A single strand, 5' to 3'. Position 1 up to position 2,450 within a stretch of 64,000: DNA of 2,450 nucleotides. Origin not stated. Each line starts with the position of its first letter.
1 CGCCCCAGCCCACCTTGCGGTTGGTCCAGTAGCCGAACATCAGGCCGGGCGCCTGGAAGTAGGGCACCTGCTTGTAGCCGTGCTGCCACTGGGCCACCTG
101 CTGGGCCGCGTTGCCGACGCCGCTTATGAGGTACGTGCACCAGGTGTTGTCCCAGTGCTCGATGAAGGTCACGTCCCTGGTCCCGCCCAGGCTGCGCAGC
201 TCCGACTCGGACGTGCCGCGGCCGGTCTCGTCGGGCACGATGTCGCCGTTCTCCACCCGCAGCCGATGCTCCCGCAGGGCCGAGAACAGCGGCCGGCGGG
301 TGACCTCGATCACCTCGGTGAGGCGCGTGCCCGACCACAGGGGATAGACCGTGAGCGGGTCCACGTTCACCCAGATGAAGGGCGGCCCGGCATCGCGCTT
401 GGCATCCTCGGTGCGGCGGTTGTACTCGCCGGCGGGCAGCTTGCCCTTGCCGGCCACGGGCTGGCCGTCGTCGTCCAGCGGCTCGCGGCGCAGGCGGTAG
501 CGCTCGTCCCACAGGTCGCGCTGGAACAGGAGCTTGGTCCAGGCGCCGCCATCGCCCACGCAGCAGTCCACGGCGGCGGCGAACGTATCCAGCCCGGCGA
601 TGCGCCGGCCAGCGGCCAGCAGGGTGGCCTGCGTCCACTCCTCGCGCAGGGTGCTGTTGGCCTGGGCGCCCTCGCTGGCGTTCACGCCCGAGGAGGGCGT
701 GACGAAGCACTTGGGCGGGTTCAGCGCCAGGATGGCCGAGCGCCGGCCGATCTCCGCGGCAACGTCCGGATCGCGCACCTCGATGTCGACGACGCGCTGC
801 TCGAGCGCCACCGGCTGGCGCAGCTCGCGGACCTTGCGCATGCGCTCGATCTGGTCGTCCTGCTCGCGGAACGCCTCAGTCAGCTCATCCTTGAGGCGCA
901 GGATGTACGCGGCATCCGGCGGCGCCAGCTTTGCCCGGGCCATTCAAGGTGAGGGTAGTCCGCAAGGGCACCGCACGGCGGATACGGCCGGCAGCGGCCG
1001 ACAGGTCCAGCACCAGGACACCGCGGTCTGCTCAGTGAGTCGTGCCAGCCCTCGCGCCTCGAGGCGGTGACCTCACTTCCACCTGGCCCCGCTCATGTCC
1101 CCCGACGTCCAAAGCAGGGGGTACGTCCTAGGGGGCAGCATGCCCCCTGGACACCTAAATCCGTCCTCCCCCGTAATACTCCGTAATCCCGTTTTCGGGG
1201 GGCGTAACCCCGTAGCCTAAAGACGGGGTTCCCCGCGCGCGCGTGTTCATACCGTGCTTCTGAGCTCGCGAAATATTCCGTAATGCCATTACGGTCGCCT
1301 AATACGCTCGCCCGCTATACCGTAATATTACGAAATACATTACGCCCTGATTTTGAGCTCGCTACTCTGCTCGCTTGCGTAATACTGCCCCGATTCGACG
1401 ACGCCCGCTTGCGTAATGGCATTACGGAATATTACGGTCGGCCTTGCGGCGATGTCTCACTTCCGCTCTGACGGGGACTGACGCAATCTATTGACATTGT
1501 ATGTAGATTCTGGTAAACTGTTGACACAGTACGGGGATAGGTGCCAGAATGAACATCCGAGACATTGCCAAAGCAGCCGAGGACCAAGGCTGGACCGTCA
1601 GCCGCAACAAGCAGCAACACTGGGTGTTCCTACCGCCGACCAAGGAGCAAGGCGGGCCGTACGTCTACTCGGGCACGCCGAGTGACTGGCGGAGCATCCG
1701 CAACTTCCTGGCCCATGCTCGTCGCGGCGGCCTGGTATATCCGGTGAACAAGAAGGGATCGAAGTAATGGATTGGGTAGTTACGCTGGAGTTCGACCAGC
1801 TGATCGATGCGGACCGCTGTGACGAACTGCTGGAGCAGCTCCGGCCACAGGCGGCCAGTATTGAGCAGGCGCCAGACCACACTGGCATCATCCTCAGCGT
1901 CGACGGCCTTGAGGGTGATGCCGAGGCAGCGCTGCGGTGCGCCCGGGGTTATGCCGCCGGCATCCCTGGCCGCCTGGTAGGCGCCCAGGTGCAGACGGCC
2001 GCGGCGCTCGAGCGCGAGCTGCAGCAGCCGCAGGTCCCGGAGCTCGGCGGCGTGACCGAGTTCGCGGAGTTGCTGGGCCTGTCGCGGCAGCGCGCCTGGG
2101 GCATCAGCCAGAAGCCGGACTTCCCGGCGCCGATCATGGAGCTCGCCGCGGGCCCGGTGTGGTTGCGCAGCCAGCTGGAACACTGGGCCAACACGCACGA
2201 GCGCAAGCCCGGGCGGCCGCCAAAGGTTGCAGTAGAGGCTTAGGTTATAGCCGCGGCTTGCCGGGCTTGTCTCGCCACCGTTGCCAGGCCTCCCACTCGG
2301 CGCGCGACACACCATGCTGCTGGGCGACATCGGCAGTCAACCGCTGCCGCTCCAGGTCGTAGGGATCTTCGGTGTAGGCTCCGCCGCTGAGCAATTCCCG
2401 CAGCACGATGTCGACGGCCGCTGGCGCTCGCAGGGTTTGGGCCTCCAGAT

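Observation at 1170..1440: Clusters of a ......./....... palindromic motif at two distant sites (1170..1440 and 27640..27712): iteron/origin or operator candidates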

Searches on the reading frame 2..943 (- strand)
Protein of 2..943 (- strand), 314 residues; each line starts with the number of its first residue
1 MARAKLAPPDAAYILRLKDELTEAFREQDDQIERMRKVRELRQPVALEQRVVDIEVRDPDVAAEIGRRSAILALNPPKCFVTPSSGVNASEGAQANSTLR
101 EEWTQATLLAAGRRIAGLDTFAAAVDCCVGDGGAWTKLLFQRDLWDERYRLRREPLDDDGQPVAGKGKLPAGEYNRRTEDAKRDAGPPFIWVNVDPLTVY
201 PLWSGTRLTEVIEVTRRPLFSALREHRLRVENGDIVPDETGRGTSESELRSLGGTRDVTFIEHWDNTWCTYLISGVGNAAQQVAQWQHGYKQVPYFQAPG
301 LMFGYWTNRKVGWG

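Call 11: search_protein_families(library=pfam, proteins=[window:2-943:-], max_evalue=0.01)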
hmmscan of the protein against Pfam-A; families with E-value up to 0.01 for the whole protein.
window:2-943:- (314 aa): 0 families

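Call 13: find_related_loci(query=window:2-943:-, collection=viral_contigs, flank=6000)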
Query window:2-943:- (314 aa) in viral_contigs; peptide patterns used: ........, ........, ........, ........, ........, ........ (x = any residue, [..] = any of these).
5 stretches matched a pattern, but none encodes a relative of the query by tblastn (E <= 1e-3).

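Call 57: search_protein_families(library=phrogs, proteins=[window:2-943:-], max_evalue=0.001)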
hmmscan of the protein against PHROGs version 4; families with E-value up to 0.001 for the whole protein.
window:2-943:- (314 aa): 0 families

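Call 59: find_homologous_proteins(query=window:2-943:-, max_evalue=1e-10)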
Query window:2-943:- (314 aa): 1 proteins with E <= 1e-10 among 5114 candidates.
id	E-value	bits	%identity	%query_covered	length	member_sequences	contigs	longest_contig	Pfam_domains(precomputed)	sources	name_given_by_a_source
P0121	2.6e-17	81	80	16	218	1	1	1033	PF00308.25,PF03471.23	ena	-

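Call 89: search_protein_families(library=pfam, proteins=[window:2-943:-], max_evalue=10)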
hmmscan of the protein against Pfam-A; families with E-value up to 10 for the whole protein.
window:2-943:- (314 aa): 0 families

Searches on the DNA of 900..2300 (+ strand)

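Call 12: search_dna_similar(query=window:900-2300:+, collection=phages, mode=distant)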
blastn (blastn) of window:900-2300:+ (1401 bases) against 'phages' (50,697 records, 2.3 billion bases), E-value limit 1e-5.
No match.

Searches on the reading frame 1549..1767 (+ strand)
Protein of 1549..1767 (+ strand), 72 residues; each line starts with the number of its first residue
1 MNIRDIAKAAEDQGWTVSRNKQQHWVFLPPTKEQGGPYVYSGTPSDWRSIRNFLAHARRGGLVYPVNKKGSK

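Call 11: search_protein_families(library=pfam, proteins=[window:1549-1767:+], max_evalue=0.01)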
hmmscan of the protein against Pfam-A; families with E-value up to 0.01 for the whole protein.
window:1549-1767:+ (72 aa): 0 families

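Call 57: search_protein_families(library=phrogs, proteins=[window:1549-1767:+], max_evalue=0.001)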
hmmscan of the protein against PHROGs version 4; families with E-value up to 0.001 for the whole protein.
window:1549-1767:+ (72 aa): 1 family
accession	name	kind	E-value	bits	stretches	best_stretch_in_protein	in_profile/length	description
phrog_2089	-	unknown function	2.5e-12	47.5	1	3-68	32-96/107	-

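Call 89: search_protein_families(library=pfam, proteins=[window:1549-1767:+], max_evalue=10)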
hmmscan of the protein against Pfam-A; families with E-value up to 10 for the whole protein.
window:1549-1767:+ (72 aa): 0 families

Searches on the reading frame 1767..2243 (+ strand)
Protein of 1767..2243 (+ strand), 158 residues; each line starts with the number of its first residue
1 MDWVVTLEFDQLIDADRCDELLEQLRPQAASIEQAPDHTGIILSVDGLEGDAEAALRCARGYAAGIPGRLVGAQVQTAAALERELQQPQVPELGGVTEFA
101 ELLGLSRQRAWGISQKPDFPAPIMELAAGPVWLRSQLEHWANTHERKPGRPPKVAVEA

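Call 11: search_protein_families(library=pfam, proteins=[window:1767-2243:+], max_evalue=0.01)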
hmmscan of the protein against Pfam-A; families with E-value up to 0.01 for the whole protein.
window:1767-2243:+ (158 aa): 0 families

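Call 16: find_encoding_contigs(protein=window:1767-2243:+, flank=3000, max_places=6)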
Protein window:1767-2243:+ (158 aa): no gene with exactly this product is on record in the collection.

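Call 57: search_protein_families(library=phrogs, proteins=[window:1767-2243:+], max_evalue=0.001)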
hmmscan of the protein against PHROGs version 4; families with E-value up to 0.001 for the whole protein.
window:1767-2243:+ (158 aa): 2 families
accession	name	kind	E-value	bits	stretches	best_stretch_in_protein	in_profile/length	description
phrog_597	-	DNA, RNA and nucleotide metabolism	1.1e-05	26.6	1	77-152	96-172/200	DNA binding protein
phrog_2790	-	integration and excision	0.00095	20.1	0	98-146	33-81/100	excisionase and transcriptional regulator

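Call 89: search_protein_families(library=pfam, proteins=[window:1767-2243:+], max_evalue=10)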
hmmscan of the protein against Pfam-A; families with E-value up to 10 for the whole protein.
window:1767-2243:+ (158 aa): 1 family
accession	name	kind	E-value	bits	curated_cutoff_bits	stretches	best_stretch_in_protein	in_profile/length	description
PF15943.11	YdaS_toxin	-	0.12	12.7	30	1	91-121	6-37/65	Bacterial toxin YdaS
